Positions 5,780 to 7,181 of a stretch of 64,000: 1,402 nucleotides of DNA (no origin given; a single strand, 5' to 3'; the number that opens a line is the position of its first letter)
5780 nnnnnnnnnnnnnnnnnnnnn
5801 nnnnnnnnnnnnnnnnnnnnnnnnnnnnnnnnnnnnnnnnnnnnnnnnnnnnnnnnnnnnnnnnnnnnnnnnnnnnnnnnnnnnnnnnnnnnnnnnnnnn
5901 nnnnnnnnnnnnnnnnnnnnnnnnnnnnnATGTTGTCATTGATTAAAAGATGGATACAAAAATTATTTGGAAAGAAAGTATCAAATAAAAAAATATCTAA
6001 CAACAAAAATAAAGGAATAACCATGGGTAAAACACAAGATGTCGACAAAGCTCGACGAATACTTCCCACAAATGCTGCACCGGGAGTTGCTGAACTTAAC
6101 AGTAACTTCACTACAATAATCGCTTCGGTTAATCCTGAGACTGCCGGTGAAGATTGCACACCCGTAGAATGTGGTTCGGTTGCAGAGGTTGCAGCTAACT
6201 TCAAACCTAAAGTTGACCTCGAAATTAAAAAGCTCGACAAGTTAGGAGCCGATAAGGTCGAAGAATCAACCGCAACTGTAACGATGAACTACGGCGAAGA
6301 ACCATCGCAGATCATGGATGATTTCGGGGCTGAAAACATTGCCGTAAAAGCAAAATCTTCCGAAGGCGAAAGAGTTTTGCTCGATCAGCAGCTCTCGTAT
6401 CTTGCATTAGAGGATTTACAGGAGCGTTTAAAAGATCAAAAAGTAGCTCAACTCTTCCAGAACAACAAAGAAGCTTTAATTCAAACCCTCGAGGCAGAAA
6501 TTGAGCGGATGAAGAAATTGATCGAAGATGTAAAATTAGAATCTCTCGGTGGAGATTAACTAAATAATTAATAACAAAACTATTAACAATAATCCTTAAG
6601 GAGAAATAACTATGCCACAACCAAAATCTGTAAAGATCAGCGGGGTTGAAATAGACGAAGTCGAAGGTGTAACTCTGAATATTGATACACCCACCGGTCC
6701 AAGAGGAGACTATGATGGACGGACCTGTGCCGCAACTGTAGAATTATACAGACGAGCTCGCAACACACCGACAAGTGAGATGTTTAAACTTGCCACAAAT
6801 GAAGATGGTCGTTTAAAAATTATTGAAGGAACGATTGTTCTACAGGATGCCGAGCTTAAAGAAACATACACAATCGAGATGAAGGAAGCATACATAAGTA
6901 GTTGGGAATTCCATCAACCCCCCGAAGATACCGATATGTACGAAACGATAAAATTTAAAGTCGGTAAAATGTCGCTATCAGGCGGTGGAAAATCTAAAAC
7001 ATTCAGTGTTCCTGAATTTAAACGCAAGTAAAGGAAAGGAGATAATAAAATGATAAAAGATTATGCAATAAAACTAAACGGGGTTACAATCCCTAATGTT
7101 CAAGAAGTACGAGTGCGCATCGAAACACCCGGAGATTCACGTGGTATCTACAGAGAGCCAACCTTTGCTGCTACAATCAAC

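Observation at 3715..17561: Compact T6SS-like contractile injection locus with a ClpV-like ATPase and no recognisable membrane complex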

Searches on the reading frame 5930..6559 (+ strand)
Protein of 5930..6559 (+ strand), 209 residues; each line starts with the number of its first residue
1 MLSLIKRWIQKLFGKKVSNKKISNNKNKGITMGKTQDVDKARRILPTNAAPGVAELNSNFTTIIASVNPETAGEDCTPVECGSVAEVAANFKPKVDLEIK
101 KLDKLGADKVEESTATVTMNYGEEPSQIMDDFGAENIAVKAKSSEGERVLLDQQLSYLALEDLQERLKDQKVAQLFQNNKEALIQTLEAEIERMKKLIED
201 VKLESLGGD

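Call 3: search_protein_families(library=pfam, proteins=[window:5930-6559:+], max_evalue=0.01)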
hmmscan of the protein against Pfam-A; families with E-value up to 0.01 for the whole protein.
window:5930-6559:+ (209 aa): 0 families

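Call 5: search_protein_families(library=ncbifam, proteins=[window:5930-6559:+], max_evalue=0.01)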
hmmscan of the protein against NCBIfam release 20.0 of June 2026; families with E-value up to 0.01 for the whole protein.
window:5930-6559:+ (209 aa): 0 families

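Call 12: search_solved_structures(query=window:5930-6559:+, max_evalue=10)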
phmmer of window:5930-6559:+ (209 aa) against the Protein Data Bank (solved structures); distinct sequences matched with E-value up to 10: 2.
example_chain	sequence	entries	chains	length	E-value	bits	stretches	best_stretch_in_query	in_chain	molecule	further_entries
2jz2_A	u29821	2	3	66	0.59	13.3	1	156-199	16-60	Ssl0352 protein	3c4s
9u78_A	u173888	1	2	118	5.1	10.2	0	149-206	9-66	Single Chain Protein of De Novo Designed Helix Bundles-4EH2 with KDPV Loop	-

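Call 26: search_solved_structures(query=A3, max_evalue=10)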
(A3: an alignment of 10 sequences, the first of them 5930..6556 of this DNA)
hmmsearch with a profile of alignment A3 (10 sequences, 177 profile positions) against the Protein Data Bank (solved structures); distinct sequences matched with E-value up to 10: 4.
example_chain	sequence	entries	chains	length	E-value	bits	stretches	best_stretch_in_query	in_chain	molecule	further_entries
8wkh_A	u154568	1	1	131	0.29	14.3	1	81-113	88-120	Fatty acid-binding protein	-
2jz2_A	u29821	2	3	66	0.74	12.9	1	125-170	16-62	Ssl0352 protein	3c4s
3qfe_A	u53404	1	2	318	0.84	12.7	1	17-63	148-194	Putative dihydrodipicolinate synthase family protein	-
7oj9_A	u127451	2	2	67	1.3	12.1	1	8-43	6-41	Sorting nexin-9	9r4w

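Call 34: find_homologous_proteins(query=window:6023-6556:+)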
Query window:6023-6556:+ (178 aa): 80 proteins with E <= 0.001 among 185 candidates.
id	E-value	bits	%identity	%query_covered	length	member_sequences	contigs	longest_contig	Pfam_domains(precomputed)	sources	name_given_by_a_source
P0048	5.9e-106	369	100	100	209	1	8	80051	-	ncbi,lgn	-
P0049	4.0e-105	367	98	100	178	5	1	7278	-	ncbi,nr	ncbi:MAG: hypothetical protein QME58_13680 [Bacteroidota bacterium]|nr:hypothetical protein [Bactero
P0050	2.1e-104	364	98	100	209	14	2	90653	-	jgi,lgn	jgi:hypothetical protein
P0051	4.7e-100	350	92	100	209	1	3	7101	-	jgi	jgi:hypothetical protein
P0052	1.2e-99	349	91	100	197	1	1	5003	-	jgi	jgi:hypothetical protein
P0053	3.3e-99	347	92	100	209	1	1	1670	-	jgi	-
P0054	8.4e-99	346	92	100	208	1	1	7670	-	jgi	jgi:hypothetical protein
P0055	1.2e-98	346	92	100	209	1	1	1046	-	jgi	jgi:hypothetical protein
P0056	1.2e-98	346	92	100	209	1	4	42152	-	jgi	jgi:hypothetical protein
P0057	3.0e-98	344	92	100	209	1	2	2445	-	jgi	jgi:hypothetical protein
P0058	2.9e-95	335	89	100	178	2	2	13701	-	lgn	-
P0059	6.9e-89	314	81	100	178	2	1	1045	-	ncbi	-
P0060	3.1e-87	309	81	100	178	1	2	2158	-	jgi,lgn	jgi:hypothetical protein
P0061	6.9e-87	307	81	100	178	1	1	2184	-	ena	-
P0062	3.1e-85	302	80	100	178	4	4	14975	-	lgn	-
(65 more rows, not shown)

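Call 37: find_encoding_contigs(protein=P0048, flank=10000, max_places=4)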
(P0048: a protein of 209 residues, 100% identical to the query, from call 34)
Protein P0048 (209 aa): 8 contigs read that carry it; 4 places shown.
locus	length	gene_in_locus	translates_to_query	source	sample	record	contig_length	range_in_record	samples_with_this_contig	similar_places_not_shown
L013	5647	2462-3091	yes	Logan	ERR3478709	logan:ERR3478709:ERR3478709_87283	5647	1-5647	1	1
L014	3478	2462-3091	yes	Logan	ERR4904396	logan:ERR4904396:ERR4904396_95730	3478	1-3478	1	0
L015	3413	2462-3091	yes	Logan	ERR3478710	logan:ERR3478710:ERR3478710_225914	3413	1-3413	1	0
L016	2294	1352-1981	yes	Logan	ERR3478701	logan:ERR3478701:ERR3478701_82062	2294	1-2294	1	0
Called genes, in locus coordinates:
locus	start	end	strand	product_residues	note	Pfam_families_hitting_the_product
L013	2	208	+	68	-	?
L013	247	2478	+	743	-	PF02861:Clp_N, PF00158:Sigma54_activat (faint), PF00004:AAA, PF17871:AAA_lid_9, PF00004:AAA, PF07724:AAA_2, PF07728:AAA_5, PF10431:ClpB_D2-small, +9 more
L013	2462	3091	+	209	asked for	-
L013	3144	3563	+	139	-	-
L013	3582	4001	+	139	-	-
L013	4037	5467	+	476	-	PF17541:TssC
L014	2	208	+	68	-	?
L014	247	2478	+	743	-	PF02861:Clp_N, PF00158:Sigma54_activat (faint), PF00004:AAA, PF17871:AAA_lid_9, PF00004:AAA, PF07724:AAA_2, PF07728:AAA_5, PF10431:ClpB_D2-small, +9 more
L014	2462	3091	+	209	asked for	-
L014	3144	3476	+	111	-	?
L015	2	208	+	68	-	?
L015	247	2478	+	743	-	PF02861:Clp_N, PF00158:Sigma54_activat (faint), PF00004:AAA, PF17871:AAA_lid_9, PF00004:AAA, PF07724:AAA_2, PF07728:AAA_5, PF10431:ClpB_D2-small, +9 more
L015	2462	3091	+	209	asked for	-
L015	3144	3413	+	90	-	?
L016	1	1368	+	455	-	?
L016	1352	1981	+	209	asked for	-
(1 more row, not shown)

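Call 42: predict_structure(alignment_id=A5)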
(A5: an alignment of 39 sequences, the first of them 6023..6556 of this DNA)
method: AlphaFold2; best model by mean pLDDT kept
length: 178 residues; sequences in the alignment: 39
mean_pLDDT: 58.9   pTM: 0.30
mean pLDDT of the five models: 58.9, 57.2, 55.6, 52.5, 52.1
residues with pLDDT >= 90: 0; 70-90: 23; 50-70: 116; < 50: 39
segments of 3 or more residues with pLDDT < 50: 1-6, 8-10, 17-36
pLDDT, mean of each block of 10 residues (from residue 1): 46 49 43 47 64 69 65 53 63 65 53 55 64 59 59 72 76 57
secondary structure, 60 per line:
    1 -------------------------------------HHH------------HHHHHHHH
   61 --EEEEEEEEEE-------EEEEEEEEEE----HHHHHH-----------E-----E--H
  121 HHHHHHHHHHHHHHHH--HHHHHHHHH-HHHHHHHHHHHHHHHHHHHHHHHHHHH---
elements in order: H53-60 E63-72 E80-89 H94-99 H120-136 H139-147 H149-175

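Call 43: search_protein_families(library=pfam, alignment_id=A5, max_evalue=10)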
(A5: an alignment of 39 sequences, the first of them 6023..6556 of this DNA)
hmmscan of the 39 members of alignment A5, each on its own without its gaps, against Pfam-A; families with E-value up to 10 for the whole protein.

A. member 1, window:6023-6556:+ (178 aa): 3 families
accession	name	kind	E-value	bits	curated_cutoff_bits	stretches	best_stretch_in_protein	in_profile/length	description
PF04424.19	MINDY_DUB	-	0.012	15.4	27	1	122-152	192-222/264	MINDY deubiquitinase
PF00512.31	HisKA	-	0.094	13.2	26.9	1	147-170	34-57/66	His Kinase A (phospho-acceptor) domain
PF06698.16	DUF1192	-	0.34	11.5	25.5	1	152-169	28-45/58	Protein of unknown function (DUF1192)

B. families by the number of members that match (of 39 scanned): 30 families (the first 25 are shown)
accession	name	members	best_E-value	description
PF06698.16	DUF1192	22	0.00079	Protein of unknown function (DUF1192)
PF04424.19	MINDY_DUB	10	0.0049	MINDY deubiquitinase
PF09893.14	DUF2120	3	0.028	Uncharacterized protein conserved in archaea (DUF2120)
PF01969.22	Ni_insertion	2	0.011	Nickel insertion protein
PF01375.23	Enterotoxin_a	2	0.035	Heat-labile enterotoxin alpha chain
PF00512.31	HisKA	2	0.073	His Kinase A (phospho-acceptor) domain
PF15466.11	DUF4635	2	0.1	Domain of unknown function (DUF4635)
PF06009.19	Laminin_II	2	0.14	Laminin Domain II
PF21356.2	Vps27_GAT-like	2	1.6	Vacuolar protein sorting-associated protein 27, GAT-like domain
PF03037.21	KMP11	1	0.003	Kinetoplastid membrane protein 11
PF22746.1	SHOCT-like_DUF2089-C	1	0.0071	SHOCT-like domain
PF13040.11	Fur_reg_FbpB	1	0.0078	Fur-regulated basic protein B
PF00434.23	VP7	1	0.0079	Glycoprotein VP7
PF14829.11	GPAT_N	1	0.033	Glycerol-3-phosphate acyltransferase N-terminal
PF16342.10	DUF4972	1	0.037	Domain of unknown function (DUF4972)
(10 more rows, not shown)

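Call 86: fold_search(model_id=the predicted structure, library=pdb)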
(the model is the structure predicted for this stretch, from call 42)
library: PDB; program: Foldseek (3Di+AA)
matches with E <= 10: 168; with E <= 0.001: 0
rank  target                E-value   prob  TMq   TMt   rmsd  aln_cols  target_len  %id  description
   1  5ojq_G                1.4e-01  0.33  0.24  0.27  18.4       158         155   16  The modeled structure of of wild type extended type VI secretion system sheath/tube complex in vibrio cholerae based o (released 2017-08-09)
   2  5mxn_MODEL_1_a        1.5e-01  0.33  0.24  0.26  21.1       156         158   15  Atomic model of the VipA/VipB/Hcp, the type six secretion system non-contractile sheath-tube of Vibrio cholera (released 2017-08-02)
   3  3j9g_1                5.7e-01  0.14  0.22  0.29  23.6       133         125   17  Atomic model of the VipA/VipB, the type six secretion system contractile sheath of Vibrio cholerae from cryo-EM (released 2015-03-11)
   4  5myu_MODEL_1_a        6.9e-01  0.20  0.24  0.32  18.0       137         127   15  VipA-N2/VipB contracted sheath of type VI secretion system (released 2017-08-02)
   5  7t4q_D                7.4e-01  0.14  0.14  0.14   6.7        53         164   17  CryoEM structure of the HCMV Pentamer gH/gL/UL128/UL130/UL131A in complex with neutralizing fabs 2C12, 7I13 and 13H11 (released 2022-03-23)
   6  5n8n_A                1.1e+00  0.12  0.23  0.30  22.8       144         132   14  Contracted sheath of a Pseudomonas aeruginosa type six secretion system consisting of TssB1 and TssC1 (released 2018-01-10)
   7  2hn1                  1.2e+00  0.07  0.15  0.13  14.2       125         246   18  Crystal structure of a CorA soluble domain from A. fulgidus in complex with Co2+ (released 2006-08-29)
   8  3ica_A                1.4e+00  0.03  0.11  0.10  12.0       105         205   10  The crystal structure of the beta subunit of a phenylalanyl-tRNA synthetase from Porphyromonas gingivalis W83 (released 2009-07-28)
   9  8vwi_E                1.8e+00  0.04  0.14  0.09  16.7       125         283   14  The base complex of the AcMNPV baculovirus nucleocapsid (Class 1, localised reconstruction) (released 2024-11-06)
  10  7t4s_D                1.9e+00  0.09  0.14  0.14   6.2        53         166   17  CryoEM structure of the HCMV Pentamer gH/gL/UL128/UL130/UL131A in complex with NRP2 and neutralizing fabs 8I21 and 13H (released 2022-03-23)
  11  5vob_D                1.9e+00  0.09  0.14  0.14   6.8        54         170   17  Crystal structure of HCMV Pentamer in complex with neutralizing antibody 8I21 (released 2017-07-05)
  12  1p1h_B                2.0e+00  0.04  0.11  0.05  18.8        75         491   11  Crystal structure of the 1L-myo-inositol/NAD+ complex (released 2003-07-08)
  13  7kbb_D                2.1e+00  0.08  0.13  0.14   7.0        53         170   17  Cryo-EM structure of the HCMV pentamer bound by Fabs 2-18 and 8I21 (released 2021-08-11)
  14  2n8x_MODEL_1_A        2.4e+00  0.02  0.12  0.13  21.4       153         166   12  Solution structure of LptE from Pseudomonas Aerigunosa (released 2016-05-25)
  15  1jki_A                2.7e+00  0.03  0.12  0.05  18.7        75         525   12  myo-Inositol-1-phosphate Synthase Complexed with an Inhibitor, 2-deoxy-glucitol-6-phosphate (released 2002-04-10)
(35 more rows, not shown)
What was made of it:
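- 6023..6559 (+): TssB-like small sheath subunit (178 aa; the 209-aa ORF from 5930 has an unconserved N-terminal extension). Foldseek top hits are VipA/TssB chains, but at E 0.14-1.1 on a model with pLDDT 59 (calls 42, 86).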

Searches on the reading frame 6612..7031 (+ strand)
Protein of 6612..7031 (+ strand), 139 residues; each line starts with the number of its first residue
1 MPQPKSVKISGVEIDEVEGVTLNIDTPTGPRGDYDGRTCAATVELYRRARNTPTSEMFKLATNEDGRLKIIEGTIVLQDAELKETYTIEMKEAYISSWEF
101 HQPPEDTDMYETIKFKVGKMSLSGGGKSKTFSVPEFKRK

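Call 3: search_protein_families(library=pfam, proteins=[window:6612-7031:+], max_evalue=0.01)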
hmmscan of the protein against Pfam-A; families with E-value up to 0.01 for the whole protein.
window:6612-7031:+ (139 aa): 0 families

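Call 5: search_protein_families(library=ncbifam, proteins=[window:6612-7031:+], max_evalue=0.01)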
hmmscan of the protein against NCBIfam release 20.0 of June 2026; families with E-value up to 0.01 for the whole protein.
window:6612-7031:+ (139 aa): 0 families

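Call 11: search_solved_structures(query=window:6612-7031:+, max_evalue=10)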
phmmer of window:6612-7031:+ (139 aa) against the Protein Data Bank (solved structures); distinct sequences matched with E-value up to 10: 4.
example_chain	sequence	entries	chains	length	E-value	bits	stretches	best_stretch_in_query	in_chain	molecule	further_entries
7onc_A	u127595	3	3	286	0.00018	24.8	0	31-66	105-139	SAKe6BE | S6BE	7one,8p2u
7op4_A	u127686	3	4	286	0.0045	20.3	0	32-74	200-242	SAKe6BE-3HH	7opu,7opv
6hrl_A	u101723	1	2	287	0.25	14.6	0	31-78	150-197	Kelch-like protein 17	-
8pjq_A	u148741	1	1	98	1.8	11.8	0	32-66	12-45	SAKe2BE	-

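Call 25: search_solved_structures(query=A2, max_evalue=10)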
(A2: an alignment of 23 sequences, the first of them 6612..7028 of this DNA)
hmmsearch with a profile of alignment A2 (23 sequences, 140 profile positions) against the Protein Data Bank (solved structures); distinct sequences matched with E-value up to 10: 7.
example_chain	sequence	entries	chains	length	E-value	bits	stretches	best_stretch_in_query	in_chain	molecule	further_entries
6bdc_A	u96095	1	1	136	0.0031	20.6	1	19-137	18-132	Hcp1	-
1r4p_B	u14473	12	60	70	0.34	14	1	71-120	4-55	shiga-like toxin type II B subunit | Shiga-like toxin II subunit B | Shiga toxin 2 B subunit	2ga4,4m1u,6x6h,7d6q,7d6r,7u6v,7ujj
6fe4_A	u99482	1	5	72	0.35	14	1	71-121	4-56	Shiga-like toxin 2 subunit B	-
7sq3_A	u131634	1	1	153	0.57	13.3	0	105-135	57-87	Designed trefoil knot protein, variant 1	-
6u3u_C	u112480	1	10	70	0.81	12.8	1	71-118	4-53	Shiga toxin 2K subunit B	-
7sq5_A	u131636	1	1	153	0.84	12.7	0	105-135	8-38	Designed trefoil knot protein, variant 3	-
3mxg_A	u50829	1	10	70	1.1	12.3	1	71-118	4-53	Shiga-like toxin 2 subunit B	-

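Call 27: search_protein_families(library=pfam, alignment_id=A2, max_evalue=10)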
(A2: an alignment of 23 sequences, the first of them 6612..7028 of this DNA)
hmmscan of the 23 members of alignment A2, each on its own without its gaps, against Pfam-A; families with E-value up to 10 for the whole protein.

A. member 1, window:6612-7028:+ (139 aa): 2 families
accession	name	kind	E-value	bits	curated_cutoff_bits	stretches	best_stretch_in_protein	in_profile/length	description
PF05638.18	T6SS_HCP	-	0.032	15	23.5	1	79-120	88-125/129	Type VI secretion system effector, Hcp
PF00576.27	Transthyretin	-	0.09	13.8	25.3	1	42-114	18-82/109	HIUase/Transthyretin family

B. families by the number of members that match (of 23 scanned): 13 families
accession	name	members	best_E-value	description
PF00576.27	Transthyretin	6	0.055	HIUase/Transthyretin family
PF17642.6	TssD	4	0.00012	Hemolysin coregulated protein Hcp (TssD)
PF05638.18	T6SS_HCP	4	0.0055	Type VI secretion system effector, Hcp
PF01060.29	TTR-52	3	0.009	Transthyretin-like family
PF05899.18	Cupin_3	1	0.00092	EutQ-like cupin domain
PF06841.18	Phage_T4_gp19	1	0.016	T4-like virus tail tube protein gp19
PF18964.5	DUF5704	1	0.017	Family of unknown function (DUF5704)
PF17957.7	Big_7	1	0.018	Bacterial Ig domain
PF19081.6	Ig_7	1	0.028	Ig-like domain CHU_C associated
PF13944.12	Calycin_like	1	0.064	Calycin-like beta-barrel domain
PF08204.17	V-set_CD47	1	0.099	CD47 immunoglobulin-like domain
PF17618.7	SL4P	1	0.15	Uncharacterized Strongylid L4 protein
PF08007.18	JmjC_2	1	0.27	JmjC domain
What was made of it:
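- On T6SS (any class): Pfam TssD and T6SS_HCP hit a minority of members, below cut-off (call 27).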

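Call 98: search_solved_structures(query=A2, max_evalue=0.01, show_alignments=1)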
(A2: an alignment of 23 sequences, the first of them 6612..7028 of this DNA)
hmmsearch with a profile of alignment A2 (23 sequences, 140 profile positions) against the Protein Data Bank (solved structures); distinct sequences matched with E-value up to 0.01: 1.
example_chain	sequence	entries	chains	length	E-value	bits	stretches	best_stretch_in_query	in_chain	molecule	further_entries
6bdc_A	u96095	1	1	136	0.0031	20.6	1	19-137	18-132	Hcp1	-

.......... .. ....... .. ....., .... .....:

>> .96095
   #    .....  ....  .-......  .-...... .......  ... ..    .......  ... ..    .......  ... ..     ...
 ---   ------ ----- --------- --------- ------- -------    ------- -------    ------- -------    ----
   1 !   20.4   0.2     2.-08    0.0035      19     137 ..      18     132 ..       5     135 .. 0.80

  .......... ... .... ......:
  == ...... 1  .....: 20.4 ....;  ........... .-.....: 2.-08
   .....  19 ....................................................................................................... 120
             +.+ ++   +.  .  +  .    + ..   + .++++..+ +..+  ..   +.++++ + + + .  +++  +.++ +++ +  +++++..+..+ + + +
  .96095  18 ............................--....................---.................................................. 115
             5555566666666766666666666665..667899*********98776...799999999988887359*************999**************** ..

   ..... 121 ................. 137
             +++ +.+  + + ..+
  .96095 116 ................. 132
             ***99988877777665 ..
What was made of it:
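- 6612..7031 (+): Hcp/TssD-like tube protein, paralog type 1 (139 aa). The family profile hits PDB 6bdc Hcp1 at E 0.003 over 19-137 of the profile and 18-132 of the chain (calls 25, 98).
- On T6SS (any class): Profile against PDB Hcp1 6bdc, E 0.003, nearly full length (calls 25, 98).
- Checked: Pfam TssD and T6SS_HCP each hit 4 of 23 members (calls 25, 27, 98).
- Hcp1 PDB match over nearly full length (calls 25, 98).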
